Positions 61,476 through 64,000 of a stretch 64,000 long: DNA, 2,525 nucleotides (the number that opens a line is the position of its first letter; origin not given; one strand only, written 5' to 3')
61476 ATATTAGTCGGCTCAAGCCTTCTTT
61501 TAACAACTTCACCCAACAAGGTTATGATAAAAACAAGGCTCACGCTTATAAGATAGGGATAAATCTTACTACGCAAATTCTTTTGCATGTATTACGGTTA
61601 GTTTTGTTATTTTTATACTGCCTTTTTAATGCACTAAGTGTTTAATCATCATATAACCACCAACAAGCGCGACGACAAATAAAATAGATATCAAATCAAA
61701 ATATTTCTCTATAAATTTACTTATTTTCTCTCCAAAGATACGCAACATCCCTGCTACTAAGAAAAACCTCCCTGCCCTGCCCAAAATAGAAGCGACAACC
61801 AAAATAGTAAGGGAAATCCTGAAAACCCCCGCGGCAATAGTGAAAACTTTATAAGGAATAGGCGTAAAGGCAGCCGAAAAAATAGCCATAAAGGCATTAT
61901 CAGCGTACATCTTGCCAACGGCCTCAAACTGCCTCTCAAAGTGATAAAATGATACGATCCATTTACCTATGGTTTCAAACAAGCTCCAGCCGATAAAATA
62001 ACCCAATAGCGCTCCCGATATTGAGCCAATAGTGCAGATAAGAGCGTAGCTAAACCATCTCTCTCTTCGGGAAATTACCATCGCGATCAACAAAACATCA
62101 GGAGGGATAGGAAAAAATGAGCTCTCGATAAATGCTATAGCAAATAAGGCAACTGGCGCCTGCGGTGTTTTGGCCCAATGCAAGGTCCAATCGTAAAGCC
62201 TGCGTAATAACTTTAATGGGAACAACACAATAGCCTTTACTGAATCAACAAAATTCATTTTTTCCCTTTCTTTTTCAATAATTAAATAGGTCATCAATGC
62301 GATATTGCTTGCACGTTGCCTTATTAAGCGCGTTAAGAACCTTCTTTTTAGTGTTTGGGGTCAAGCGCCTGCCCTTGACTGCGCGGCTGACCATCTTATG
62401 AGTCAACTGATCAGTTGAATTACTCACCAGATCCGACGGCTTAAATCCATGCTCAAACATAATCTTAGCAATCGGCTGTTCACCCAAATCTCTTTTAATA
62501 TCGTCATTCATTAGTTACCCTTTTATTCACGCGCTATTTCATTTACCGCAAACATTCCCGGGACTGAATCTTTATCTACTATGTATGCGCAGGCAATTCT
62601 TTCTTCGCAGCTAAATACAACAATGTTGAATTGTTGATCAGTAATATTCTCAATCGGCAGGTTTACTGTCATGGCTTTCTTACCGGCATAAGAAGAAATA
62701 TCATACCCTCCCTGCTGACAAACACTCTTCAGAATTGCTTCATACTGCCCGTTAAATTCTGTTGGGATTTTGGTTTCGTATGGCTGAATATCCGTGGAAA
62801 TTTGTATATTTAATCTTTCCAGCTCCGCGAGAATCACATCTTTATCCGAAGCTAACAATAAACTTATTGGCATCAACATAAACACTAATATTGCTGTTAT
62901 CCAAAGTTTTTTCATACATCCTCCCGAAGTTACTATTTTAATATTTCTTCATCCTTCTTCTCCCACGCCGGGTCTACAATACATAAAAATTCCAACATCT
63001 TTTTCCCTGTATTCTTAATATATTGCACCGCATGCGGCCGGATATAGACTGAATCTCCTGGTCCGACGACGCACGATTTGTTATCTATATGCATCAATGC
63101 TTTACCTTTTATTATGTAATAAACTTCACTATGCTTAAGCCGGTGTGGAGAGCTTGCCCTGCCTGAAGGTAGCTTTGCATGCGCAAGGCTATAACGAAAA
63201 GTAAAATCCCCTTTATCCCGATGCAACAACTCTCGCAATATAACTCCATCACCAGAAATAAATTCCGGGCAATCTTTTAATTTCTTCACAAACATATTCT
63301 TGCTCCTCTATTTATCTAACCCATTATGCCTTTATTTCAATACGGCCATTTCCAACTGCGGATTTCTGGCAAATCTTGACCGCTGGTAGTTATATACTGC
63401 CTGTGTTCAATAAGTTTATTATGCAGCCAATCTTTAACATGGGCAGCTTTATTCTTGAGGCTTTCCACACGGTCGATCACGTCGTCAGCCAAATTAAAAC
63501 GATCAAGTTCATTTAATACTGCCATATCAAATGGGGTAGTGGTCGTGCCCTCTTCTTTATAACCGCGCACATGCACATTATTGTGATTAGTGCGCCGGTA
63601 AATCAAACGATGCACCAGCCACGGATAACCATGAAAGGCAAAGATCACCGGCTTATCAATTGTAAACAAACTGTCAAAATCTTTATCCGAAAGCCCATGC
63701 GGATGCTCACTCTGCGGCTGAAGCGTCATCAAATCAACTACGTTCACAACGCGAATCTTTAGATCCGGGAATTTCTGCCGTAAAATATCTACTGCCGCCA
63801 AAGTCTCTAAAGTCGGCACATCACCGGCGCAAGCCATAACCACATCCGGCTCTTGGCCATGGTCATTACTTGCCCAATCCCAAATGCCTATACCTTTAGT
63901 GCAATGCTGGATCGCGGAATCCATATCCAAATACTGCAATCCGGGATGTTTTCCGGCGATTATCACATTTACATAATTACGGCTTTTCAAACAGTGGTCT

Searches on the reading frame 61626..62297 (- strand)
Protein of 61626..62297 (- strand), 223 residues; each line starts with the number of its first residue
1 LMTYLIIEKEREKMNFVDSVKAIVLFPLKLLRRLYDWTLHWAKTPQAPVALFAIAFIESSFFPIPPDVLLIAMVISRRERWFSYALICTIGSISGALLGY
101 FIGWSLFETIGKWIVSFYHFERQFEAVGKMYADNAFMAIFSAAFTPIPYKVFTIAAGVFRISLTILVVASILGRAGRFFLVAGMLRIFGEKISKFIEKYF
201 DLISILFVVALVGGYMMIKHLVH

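Call 66: search_protein_families(library=pfam, proteins=[window:61626-62297:-], max_evalue=0.001)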
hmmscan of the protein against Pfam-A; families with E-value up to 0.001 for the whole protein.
window:61626-62297:- (223 aa): 1 family
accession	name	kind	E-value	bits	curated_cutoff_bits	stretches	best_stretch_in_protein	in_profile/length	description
PF09335.16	VTT_dom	-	7.8e-11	42.9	33.9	1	64-184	1-120/123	VTT domain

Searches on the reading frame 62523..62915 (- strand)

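Call 66: search_protein_families(library=pfam, proteins=[window:62523-62915:-], max_evalue=0.001)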
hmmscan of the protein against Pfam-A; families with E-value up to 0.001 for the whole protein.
window:62523-62915:- (130 aa): 1 family
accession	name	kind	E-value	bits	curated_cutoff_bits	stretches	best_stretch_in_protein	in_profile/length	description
PF16112.10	DUF4830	-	1.5e-05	25.7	23.5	1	38-112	8-84/84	Domain of unknown function (DUF4830)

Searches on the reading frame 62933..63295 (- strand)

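Call 66: search_protein_families(library=pfam, proteins=[window:62933-63295:-], max_evalue=0.001)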
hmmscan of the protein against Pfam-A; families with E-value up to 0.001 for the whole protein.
window:62933-63295:- (120 aa): 4 families
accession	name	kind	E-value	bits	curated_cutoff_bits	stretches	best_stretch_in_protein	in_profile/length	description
PF07883.17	Cupin_2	-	3.6e-14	52.7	27.2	1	40-107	3-70/70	Cupin domain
PF02311.25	AraC_binding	-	9.3e-06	25.8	21.1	1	46-105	14-73/135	AraC-like ligand binding domain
PF01050.24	MannoseP_isomer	-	1.4e-05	25.7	23.6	1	45-106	39-100/116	Mannose-6-phosphate isomerase C-terminal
PF00190.28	Cupin_1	-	7.5e-05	22.8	22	1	21-106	18-113/151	Cupin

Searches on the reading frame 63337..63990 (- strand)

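Call 66: search_protein_families(library=pfam, proteins=[window:63337-63990:-], max_evalue=0.001)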
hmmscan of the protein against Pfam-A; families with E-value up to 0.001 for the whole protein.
window:63337-63990:- (217 aa): 1 family
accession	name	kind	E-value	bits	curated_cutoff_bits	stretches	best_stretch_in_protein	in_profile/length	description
PF09363.15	XFP_C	-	1e-101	339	23.4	1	14-215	1-202/202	XFP C-terminal domain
